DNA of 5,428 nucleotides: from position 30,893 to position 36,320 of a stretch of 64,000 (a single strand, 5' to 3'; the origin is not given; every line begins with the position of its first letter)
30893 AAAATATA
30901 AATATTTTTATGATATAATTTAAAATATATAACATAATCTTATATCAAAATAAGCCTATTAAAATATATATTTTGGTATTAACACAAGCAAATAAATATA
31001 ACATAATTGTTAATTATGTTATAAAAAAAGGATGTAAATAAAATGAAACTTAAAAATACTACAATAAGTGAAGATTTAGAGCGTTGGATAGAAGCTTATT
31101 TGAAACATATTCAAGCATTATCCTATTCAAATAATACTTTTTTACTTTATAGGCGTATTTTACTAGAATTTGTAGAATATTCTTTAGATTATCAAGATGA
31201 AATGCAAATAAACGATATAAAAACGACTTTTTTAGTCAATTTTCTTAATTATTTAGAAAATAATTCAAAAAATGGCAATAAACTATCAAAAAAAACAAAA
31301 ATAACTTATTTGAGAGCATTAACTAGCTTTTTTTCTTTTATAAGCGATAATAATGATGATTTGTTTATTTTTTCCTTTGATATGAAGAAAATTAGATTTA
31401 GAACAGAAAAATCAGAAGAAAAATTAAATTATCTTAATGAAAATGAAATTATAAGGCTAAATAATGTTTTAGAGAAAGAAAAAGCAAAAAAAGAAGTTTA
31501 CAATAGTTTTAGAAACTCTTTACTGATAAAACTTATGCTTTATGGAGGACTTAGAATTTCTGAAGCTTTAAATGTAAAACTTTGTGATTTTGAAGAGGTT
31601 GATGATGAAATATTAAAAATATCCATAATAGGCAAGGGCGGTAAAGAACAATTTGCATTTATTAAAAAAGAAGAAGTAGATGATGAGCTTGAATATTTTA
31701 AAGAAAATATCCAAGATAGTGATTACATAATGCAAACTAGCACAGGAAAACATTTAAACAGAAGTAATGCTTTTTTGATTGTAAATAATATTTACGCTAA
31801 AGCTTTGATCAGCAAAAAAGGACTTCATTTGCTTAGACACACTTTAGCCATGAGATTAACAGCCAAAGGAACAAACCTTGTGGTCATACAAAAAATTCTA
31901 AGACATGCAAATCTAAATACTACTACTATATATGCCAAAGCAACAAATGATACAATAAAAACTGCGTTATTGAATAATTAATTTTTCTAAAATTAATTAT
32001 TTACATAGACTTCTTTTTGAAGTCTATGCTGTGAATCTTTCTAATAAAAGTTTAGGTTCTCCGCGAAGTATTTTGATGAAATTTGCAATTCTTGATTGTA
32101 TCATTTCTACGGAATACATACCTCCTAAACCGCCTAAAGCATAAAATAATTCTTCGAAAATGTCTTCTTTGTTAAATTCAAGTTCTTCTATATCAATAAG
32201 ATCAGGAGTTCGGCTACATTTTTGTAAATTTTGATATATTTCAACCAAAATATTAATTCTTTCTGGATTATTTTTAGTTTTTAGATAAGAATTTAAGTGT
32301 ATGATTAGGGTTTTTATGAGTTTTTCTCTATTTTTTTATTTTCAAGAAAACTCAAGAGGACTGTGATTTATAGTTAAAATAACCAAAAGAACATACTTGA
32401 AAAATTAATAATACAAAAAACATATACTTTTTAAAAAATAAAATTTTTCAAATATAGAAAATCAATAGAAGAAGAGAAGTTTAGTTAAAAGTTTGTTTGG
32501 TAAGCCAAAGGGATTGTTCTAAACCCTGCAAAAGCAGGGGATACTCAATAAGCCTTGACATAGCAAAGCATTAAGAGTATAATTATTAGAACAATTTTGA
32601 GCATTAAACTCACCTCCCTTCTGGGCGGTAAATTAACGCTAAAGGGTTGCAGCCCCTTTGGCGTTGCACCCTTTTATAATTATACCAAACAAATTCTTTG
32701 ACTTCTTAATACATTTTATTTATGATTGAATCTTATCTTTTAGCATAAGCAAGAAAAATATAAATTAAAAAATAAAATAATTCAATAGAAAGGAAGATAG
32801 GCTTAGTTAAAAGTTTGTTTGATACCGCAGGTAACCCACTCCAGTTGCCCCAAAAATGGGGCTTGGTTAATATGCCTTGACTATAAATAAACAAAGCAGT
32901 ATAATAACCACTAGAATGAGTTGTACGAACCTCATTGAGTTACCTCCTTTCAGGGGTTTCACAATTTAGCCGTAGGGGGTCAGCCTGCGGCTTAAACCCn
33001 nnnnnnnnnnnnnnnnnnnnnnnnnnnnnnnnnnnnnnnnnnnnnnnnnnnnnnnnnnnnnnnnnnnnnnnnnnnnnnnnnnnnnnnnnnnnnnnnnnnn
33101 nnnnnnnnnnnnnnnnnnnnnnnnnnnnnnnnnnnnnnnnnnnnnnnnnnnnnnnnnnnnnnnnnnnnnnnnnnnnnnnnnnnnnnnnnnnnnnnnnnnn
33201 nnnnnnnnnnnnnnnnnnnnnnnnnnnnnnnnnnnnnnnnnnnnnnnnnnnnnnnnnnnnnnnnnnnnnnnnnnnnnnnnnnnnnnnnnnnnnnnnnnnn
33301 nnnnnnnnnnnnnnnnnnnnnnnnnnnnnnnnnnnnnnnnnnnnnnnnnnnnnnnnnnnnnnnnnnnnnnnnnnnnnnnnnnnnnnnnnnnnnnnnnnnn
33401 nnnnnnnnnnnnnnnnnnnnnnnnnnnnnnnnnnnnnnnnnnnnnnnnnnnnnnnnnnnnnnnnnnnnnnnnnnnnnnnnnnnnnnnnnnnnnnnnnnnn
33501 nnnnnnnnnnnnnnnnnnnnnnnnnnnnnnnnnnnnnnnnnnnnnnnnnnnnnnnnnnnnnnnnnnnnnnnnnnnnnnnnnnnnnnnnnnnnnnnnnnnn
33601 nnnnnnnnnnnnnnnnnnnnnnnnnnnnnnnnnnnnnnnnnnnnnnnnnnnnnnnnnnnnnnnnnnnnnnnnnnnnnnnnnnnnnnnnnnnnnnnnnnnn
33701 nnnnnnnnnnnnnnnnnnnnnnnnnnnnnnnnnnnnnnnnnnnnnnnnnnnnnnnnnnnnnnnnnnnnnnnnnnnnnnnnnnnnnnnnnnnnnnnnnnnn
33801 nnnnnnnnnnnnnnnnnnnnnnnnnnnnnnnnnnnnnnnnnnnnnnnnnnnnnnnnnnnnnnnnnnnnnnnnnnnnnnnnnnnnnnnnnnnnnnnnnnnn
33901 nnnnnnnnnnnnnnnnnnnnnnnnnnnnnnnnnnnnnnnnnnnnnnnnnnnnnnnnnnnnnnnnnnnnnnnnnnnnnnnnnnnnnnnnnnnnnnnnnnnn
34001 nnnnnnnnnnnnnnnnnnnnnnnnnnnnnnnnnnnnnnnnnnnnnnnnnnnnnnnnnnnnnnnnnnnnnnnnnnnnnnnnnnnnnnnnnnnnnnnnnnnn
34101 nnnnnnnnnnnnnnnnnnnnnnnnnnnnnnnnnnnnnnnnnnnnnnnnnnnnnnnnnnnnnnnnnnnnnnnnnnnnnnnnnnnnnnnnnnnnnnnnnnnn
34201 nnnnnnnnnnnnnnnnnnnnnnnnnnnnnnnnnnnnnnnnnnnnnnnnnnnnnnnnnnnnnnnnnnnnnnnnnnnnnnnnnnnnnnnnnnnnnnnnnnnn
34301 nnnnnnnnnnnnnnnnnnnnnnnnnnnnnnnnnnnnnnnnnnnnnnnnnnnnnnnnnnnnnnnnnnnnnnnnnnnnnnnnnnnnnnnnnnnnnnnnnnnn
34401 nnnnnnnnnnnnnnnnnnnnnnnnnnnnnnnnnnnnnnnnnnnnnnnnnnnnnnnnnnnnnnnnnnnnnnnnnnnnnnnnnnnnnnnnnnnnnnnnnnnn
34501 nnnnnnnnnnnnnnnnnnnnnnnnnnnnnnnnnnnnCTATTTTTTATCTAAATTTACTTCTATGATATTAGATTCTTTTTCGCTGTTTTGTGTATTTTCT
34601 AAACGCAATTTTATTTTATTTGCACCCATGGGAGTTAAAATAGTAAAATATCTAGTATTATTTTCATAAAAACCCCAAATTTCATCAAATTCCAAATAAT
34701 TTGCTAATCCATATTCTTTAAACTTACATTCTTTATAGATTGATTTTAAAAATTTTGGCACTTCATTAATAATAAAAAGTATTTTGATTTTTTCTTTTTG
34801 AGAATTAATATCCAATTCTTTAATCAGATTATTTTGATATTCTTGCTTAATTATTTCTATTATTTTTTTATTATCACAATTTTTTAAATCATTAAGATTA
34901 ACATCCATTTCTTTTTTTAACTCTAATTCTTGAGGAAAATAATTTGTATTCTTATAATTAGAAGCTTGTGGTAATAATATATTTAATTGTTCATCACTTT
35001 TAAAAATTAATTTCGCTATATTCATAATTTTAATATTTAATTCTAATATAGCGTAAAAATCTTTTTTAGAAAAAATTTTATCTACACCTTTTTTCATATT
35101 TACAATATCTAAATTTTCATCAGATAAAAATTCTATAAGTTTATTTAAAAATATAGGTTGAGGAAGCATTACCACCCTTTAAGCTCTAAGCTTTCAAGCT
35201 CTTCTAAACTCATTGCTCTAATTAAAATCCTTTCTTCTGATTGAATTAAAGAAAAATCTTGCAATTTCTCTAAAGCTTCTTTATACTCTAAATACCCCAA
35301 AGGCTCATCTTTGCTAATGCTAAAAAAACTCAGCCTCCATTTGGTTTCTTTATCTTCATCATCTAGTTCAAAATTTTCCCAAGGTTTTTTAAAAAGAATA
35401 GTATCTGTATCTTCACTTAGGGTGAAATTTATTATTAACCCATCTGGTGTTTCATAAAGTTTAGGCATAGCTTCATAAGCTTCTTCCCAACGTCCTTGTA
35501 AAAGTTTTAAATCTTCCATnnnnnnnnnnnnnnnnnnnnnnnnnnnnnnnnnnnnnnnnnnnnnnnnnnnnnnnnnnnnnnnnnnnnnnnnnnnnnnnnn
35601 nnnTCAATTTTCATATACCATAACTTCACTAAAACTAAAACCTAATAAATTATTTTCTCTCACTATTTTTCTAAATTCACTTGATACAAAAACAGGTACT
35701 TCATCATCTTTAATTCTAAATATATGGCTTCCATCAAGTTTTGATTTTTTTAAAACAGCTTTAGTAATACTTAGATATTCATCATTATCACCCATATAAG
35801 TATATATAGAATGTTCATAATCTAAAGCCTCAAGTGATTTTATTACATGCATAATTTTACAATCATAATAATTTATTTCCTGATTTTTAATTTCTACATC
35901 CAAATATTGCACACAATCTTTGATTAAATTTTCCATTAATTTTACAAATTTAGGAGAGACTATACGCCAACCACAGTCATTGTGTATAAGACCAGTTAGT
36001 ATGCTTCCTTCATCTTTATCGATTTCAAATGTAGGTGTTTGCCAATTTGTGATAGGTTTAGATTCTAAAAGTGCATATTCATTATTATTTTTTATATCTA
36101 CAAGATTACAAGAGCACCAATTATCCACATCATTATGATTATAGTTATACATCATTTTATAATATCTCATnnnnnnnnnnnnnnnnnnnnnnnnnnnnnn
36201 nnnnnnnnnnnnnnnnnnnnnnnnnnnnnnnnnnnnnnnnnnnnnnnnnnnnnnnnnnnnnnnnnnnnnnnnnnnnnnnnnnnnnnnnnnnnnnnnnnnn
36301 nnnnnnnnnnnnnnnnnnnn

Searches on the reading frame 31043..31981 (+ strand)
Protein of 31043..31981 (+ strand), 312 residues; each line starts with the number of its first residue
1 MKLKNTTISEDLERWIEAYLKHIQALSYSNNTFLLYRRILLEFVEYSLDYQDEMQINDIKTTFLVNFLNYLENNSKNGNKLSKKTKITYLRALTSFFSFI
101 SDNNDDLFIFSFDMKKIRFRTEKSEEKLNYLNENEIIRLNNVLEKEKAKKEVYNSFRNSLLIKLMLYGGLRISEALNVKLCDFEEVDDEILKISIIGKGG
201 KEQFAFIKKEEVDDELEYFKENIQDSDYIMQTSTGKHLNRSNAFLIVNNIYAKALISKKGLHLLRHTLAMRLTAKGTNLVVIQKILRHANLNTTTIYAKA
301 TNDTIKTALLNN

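Call 6: search_protein_families(library=pfam, proteins=[window:31043-31981:+], max_evalue=0.01)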
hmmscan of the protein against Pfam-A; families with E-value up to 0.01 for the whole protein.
window:31043-31981:+ (312 aa): 3 families
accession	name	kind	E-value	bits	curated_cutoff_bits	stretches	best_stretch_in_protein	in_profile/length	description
PF00589.27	Phage_integrase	-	8.6e-24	84.7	27.1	1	130-301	2-169/172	Phage integrase family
PF02899.23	Phage_int_SAM_1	-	1.7e-06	28.7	22.3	1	16-100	1-79/83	Phage integrase, N-terminal SAM-like domain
PF13102.12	Phage_int_SAM_5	-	0.00013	22.7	22.3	1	15-97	5-79/98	Phage integrase SAM-like domain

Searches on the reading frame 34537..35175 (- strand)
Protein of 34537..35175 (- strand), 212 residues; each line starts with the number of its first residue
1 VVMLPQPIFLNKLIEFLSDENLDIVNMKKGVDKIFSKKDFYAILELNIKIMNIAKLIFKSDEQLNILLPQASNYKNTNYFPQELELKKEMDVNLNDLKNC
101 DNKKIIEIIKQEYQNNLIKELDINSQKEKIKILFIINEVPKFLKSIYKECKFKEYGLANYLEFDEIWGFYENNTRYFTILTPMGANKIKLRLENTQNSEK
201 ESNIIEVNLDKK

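Call 5: search_protein_families(library=pfam, proteins=[window:34537-35175:-], max_evalue=0.01)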
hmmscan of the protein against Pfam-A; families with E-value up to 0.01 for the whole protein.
window:34537-35175:- (212 aa): 0 families

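Call 48: search_protein_families(library=pfam, proteins=[window:34537-35175:-], max_evalue=10)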
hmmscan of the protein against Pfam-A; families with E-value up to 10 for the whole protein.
window:34537-35175:- (212 aa): 0 families

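Call 49: search_protein_families(library=ncbifam, proteins=[window:34537-35175:-], max_evalue=0.1)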
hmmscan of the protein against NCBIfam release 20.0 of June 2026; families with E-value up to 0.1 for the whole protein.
window:34537-35175:- (212 aa): 1 family
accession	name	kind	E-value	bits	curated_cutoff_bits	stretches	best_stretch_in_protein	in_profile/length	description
NF005524.0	PRK07168.1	equivalog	0.013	14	603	1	34-76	282-324/474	uroporphyrin-III C-methyltransferase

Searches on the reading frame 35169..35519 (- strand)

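Call 5: search_protein_families(library=pfam, proteins=[window:35169-35519:-], max_evalue=0.01)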
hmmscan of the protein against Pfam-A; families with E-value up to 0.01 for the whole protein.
window:35169-35519:- (116 aa): 1 family
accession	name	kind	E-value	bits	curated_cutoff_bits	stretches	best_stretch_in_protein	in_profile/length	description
PF14132.11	DUF4299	-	0.00062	20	31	1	12-108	189-298/301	Domain of unknown function (DUF4299)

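Call 48: search_protein_families(library=pfam, proteins=[window:35169-35519:-], max_evalue=10)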
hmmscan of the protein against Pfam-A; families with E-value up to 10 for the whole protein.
window:35169-35519:- (116 aa): 3 families
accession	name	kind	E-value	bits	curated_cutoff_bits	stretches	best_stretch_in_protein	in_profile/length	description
PF14132.11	DUF4299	-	0.00062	20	31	1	12-108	189-298/301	Domain of unknown function (DUF4299)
PF00207.28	A2M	-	0.12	12.7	21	1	48-90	16-57/92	Alpha-2-macroglobulin family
PF00867.23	XPG_I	-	0.14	13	24.9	1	30-87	24-73/89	XPG I-region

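Call 49: search_protein_families(library=ncbifam, proteins=[window:35169-35519:-], max_evalue=0.1)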
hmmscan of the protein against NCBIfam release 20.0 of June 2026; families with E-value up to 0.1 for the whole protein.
window:35169-35519:- (116 aa): 1 family
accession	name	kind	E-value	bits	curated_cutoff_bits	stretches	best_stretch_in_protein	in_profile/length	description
NF008610.0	PRK11587.1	equivalog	0.048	13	282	1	66-115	32-81/219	sugar phosphatase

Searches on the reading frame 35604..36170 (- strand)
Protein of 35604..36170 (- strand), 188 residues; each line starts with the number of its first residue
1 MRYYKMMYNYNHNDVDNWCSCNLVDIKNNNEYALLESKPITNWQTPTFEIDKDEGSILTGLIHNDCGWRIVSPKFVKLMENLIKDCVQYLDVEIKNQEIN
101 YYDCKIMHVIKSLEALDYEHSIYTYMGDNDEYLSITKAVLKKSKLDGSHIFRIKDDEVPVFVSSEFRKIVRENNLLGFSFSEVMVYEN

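Call 5: search_protein_families(library=pfam, proteins=[window:35604-36170:-], max_evalue=0.01)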
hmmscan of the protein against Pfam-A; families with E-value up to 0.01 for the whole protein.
window:35604-36170:- (188 aa): 1 family
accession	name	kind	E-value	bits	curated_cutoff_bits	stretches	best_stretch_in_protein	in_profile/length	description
PF07791.16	Imm11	-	1.6e-21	77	22.1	1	37-183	38-192/194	Immunity protein family (Imm11)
